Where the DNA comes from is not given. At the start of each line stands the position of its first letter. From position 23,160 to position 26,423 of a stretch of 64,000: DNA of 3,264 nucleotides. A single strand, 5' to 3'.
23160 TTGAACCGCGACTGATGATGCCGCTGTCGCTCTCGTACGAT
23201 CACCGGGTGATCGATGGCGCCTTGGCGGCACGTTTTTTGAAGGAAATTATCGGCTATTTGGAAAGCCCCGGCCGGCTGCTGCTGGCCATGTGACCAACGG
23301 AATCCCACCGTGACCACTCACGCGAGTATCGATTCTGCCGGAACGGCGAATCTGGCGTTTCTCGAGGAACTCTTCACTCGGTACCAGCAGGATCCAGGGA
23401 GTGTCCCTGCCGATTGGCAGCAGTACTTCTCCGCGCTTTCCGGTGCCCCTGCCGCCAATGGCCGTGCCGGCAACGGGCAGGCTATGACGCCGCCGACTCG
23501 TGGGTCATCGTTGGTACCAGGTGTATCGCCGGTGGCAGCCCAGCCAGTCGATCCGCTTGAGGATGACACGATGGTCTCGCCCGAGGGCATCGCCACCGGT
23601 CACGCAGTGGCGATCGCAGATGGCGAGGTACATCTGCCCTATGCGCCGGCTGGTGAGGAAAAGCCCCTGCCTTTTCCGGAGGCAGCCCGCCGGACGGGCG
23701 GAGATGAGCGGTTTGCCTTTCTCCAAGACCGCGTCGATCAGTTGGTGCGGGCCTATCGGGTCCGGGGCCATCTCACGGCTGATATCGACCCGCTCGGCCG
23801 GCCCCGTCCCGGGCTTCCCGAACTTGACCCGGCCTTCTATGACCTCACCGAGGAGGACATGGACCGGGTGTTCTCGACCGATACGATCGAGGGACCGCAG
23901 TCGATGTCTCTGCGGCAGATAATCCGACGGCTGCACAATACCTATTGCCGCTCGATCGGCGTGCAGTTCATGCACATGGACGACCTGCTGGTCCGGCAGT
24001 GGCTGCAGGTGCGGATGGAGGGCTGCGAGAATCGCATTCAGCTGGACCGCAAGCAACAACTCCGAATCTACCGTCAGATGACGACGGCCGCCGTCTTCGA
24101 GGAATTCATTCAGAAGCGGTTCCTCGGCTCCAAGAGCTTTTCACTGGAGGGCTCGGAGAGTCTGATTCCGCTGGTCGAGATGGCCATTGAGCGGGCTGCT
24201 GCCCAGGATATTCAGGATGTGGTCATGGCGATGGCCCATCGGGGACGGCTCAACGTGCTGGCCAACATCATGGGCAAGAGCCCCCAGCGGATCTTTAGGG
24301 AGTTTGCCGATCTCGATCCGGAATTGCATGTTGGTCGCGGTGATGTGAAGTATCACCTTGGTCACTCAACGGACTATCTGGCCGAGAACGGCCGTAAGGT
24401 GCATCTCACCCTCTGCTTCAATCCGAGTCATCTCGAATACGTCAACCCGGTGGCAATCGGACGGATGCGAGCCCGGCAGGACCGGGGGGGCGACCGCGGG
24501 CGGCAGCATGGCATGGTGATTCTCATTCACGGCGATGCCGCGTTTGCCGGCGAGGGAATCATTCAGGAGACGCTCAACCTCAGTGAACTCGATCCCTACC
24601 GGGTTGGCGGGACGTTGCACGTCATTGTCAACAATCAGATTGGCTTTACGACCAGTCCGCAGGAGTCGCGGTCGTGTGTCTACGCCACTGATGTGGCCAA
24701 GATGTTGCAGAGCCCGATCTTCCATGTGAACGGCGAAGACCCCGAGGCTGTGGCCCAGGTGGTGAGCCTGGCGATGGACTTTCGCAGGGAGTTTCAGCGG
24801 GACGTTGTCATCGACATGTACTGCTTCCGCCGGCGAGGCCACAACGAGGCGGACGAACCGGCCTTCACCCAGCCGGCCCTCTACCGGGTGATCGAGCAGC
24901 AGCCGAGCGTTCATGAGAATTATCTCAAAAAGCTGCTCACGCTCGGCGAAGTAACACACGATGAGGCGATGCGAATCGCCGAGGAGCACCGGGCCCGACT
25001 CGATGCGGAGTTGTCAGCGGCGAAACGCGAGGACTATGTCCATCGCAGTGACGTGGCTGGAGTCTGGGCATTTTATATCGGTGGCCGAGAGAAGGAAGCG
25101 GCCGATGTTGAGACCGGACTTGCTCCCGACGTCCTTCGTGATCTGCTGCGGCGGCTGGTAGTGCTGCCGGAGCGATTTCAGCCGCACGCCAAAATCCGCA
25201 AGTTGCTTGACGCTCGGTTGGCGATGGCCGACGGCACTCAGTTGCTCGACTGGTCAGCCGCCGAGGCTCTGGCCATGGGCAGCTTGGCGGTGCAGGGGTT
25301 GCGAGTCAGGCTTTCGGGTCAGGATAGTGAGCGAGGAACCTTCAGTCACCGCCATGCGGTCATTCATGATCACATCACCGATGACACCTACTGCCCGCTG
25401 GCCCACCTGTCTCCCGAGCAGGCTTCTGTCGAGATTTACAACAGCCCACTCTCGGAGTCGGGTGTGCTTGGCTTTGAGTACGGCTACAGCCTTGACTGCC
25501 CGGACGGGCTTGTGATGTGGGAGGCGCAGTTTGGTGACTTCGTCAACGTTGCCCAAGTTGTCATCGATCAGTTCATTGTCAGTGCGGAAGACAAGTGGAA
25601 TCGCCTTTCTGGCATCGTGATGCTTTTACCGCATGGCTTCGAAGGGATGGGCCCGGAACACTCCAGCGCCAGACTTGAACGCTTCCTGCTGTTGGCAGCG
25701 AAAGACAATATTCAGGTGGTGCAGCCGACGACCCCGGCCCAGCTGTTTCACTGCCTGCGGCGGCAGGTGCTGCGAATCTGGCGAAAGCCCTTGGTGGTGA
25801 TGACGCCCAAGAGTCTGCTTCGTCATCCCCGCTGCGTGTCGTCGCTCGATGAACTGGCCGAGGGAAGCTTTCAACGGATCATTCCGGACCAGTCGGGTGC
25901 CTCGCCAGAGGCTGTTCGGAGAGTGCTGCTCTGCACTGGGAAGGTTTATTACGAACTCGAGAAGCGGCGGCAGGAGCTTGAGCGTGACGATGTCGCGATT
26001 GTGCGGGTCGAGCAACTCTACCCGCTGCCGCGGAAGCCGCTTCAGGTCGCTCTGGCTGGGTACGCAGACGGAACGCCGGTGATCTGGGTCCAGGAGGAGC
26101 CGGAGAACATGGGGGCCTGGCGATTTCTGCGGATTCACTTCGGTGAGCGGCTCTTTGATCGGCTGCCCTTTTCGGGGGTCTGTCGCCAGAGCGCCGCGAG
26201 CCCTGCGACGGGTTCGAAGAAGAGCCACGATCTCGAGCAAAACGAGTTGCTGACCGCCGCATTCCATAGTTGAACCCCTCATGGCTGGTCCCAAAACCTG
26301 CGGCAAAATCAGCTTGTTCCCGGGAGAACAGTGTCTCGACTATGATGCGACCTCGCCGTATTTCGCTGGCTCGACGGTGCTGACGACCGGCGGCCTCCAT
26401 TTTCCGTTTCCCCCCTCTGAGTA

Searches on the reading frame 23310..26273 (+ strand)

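Call 19: search_protein_families(library=pfam, proteins=[window:23310-26273:+], max_evalue=0.1)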
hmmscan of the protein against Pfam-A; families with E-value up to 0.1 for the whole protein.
window:23310-26273:+ (987 aa): 4 families
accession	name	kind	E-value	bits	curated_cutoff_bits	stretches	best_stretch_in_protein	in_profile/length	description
PF00676.26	E1_dh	-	5.6e-49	167.2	22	1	256-576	2-296/300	Dehydrogenase E1 component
PF02779.29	Transket_pyr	-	9.8e-45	152.8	27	1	646-838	3-173/174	Transketolase, pyrimidine binding domain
PF16870.10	OxoGdeHyase_C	-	3.1e-44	150.8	27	1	843-985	1-151/151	2-oxoglutarate dehydrogenase C-terminal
PF16078.10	2-oxogl_dehyd_N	-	4.9e-11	42.4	27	1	12-44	6-38/41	2-oxoglutarate dehydrogenase N-terminus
